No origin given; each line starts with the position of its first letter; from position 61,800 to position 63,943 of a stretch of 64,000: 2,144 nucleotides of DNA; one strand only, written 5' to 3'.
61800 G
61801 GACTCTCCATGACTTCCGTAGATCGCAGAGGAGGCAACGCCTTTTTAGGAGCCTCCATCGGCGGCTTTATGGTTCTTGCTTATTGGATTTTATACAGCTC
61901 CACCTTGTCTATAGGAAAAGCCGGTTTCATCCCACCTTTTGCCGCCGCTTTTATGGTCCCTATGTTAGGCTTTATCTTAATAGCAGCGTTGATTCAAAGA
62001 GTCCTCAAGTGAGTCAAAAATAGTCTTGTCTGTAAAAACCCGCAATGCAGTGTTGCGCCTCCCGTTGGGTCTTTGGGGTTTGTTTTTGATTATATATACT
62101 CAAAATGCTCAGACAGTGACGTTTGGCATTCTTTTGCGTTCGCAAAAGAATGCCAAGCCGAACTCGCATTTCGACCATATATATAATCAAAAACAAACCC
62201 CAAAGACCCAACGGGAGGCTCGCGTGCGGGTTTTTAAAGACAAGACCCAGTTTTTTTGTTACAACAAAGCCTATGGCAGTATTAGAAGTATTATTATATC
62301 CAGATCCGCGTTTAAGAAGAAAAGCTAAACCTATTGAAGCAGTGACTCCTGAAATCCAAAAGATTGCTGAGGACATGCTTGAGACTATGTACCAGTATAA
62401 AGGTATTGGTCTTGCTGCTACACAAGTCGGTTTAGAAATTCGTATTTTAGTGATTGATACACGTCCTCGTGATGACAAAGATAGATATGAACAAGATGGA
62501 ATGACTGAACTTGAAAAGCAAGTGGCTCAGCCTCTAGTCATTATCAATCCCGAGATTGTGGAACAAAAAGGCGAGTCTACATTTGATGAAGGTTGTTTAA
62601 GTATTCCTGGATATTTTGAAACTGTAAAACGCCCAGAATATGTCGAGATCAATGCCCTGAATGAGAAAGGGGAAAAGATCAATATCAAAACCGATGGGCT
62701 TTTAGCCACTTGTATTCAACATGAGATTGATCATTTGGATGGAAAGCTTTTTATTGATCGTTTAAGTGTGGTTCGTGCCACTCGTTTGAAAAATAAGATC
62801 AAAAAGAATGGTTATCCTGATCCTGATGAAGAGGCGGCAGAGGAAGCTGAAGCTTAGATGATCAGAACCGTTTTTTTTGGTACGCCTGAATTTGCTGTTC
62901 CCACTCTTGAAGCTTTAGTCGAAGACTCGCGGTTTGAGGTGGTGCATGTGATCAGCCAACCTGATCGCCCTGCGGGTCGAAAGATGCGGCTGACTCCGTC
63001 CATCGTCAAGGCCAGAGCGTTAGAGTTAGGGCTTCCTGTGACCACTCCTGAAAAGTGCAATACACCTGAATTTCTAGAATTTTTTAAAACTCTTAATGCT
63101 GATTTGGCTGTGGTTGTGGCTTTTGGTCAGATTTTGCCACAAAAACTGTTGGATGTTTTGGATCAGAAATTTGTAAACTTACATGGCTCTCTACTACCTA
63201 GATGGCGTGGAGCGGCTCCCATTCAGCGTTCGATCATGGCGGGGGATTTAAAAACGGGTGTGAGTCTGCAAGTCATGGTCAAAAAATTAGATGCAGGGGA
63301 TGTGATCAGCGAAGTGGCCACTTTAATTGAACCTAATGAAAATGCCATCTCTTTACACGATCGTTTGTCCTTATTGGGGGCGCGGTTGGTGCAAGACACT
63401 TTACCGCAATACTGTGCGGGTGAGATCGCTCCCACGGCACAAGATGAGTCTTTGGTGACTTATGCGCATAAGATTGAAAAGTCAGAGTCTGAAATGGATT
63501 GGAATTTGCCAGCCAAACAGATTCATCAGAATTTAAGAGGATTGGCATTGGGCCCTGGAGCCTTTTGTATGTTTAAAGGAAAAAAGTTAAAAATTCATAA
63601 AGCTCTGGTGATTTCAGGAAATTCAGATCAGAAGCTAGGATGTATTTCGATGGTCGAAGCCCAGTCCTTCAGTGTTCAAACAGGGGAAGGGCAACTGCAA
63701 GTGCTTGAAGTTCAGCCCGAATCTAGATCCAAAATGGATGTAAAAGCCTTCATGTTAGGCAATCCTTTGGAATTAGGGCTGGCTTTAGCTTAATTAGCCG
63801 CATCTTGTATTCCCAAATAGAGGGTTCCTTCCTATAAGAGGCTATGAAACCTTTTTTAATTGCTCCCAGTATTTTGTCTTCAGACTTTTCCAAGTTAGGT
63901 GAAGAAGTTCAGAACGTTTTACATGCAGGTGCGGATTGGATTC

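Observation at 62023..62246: Element C: same 42-bp-arm architecture with an extra outer stem, between lptF/G and def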

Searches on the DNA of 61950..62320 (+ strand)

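Call 56: search_rna_families(source=window, start=61950, end=62320, threshold=evalue, max_evalue=10)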
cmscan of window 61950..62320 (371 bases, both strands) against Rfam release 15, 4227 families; matches with E-value up to 10: 18.
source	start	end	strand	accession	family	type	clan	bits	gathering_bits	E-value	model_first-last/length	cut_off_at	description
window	62043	62232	+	RF04097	MIR2630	Gene; miRNA;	-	63.4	144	2.3e-12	1-229/229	no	MIR2630 microRNA precursor family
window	62037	62232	+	RF04205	MIR2606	Gene; miRNA;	-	54.9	139.7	6.1e-08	1-165/165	no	MIR2606 microRNA precursor family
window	62038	62231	+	RF01005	MIR530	Gene; miRNA;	-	29.5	85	0.00094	1-172/172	no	MIR530 microRNA precursor family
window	62079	62199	+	RF04273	MIR827_2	Gene; miRNA;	CL00143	26.2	67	0.021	1-89/89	no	MIR827_2 microRNA precursor family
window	62067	62209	-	RF03303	mir-973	Gene; miRNA;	-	25.1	63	0.013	1-84/84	no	mir-973 microRNA precursor family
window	62087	62190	+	RF04174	MIR4208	Gene; miRNA;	-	24.9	140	0.11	1-191/191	no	MIR4208 microRNA precursor family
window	62071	62205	-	RF04174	MIR4208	Gene; miRNA;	-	24.9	140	0.11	17-173/191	no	MIR4208 microRNA precursor family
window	62067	62209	+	RF03303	mir-973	Gene; miRNA;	-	23.8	63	0.028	1-84/84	no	mir-973 microRNA precursor family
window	62073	62203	+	RF00717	mir-315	Gene; miRNA;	-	22.4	63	0.15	1-83/83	no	mir-315 microRNA precursor family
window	62101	62187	+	RF01859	Phe_leader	Cis-reg; leader;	-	21.6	55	0.25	1-125/125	no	Phenylalanine leader peptide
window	62093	62181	+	RF04099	MIR837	Gene; miRNA;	-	20.9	117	0.096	1-122/122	no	MIR837 microRNA precursor family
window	62058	62216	-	RF02616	SSRC8_2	Gene; sRNA;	-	20.5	72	0.00083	1-281/281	no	Streptococcus sRNA 8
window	62123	62156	+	RF04007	mir-8489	Gene; miRNA;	-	20.3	99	0.13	1-90/90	no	mir-8489 microRNA precursor family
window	62080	62196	-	RF04210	MIR8643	Gene; miRNA;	-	17.2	135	0.77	1-150/150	no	MIR8643 microRNA precursor family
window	62109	62169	-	RF03323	mir-3613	Gene; miRNA;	-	16.2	91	1.2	1-86/86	no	mir-3613 microRNA precursor family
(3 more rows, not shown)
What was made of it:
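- On Any Rfam RNA family: The best sub-threshold hits are plant miRNA-precursor models (63 bits against 144 needed), which reflects generic hairpin shape (call 56).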

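Call 60: search_dna_similar(query=window:62013-62272:+, collection=phages, mode=distant, max_evalue=1, max_rows=10)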
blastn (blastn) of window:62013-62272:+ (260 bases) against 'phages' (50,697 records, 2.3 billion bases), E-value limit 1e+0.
No match.

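Call 61: search_dna_similar(query=window:62013-62272:+, collection=plasmids, mode=distant, max_evalue=1, max_rows=10)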
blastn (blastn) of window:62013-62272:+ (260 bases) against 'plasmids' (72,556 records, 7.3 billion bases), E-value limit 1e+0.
Records with a match: 1; places in all: 1; records where one place covers at least 80% of the query: 0.
Best place of each record, by identity: 90-95% 1.
By first word of the organism name: Sphaerospermopsis 1.
By predicted mobility (MOB-suite, as given by PLSDB): conjugative 1.
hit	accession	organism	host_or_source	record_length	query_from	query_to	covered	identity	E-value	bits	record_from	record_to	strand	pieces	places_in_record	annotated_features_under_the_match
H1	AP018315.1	Sphaerospermopsis kisseleviana NIES-73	-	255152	153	180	11%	92.9%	2e-1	43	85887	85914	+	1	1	recombination factor protein RarA/unknown domain fusion protein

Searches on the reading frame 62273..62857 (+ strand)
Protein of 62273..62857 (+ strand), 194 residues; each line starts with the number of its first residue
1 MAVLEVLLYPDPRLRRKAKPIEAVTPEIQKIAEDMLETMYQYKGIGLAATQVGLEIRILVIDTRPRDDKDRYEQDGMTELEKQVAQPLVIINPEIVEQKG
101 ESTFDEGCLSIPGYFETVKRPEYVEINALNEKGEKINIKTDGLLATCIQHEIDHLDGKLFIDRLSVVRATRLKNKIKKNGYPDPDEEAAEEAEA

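Call 17: find_encoding_contigs(protein=window:62273-62857:+, flank=3000, max_places=10)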
Protein window:62273-62857:+ (194 aa): no gene with exactly this product is on record in the collection.

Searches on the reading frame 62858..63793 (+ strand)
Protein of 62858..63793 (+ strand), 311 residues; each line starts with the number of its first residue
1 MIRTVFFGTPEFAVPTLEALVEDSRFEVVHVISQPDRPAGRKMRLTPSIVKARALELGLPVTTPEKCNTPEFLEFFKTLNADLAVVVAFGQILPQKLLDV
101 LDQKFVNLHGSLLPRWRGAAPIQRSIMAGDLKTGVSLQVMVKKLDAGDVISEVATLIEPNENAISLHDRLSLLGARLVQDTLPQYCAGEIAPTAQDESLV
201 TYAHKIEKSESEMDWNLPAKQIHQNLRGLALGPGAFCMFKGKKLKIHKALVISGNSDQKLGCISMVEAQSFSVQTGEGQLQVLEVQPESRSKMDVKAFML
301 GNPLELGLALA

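Call 54: find_encoding_contigs(protein=window:62858-63793:+, flank=10000, max_places=3)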
Protein window:62858-63793:+ (311 aa): no gene with exactly this product is on record in the collection.
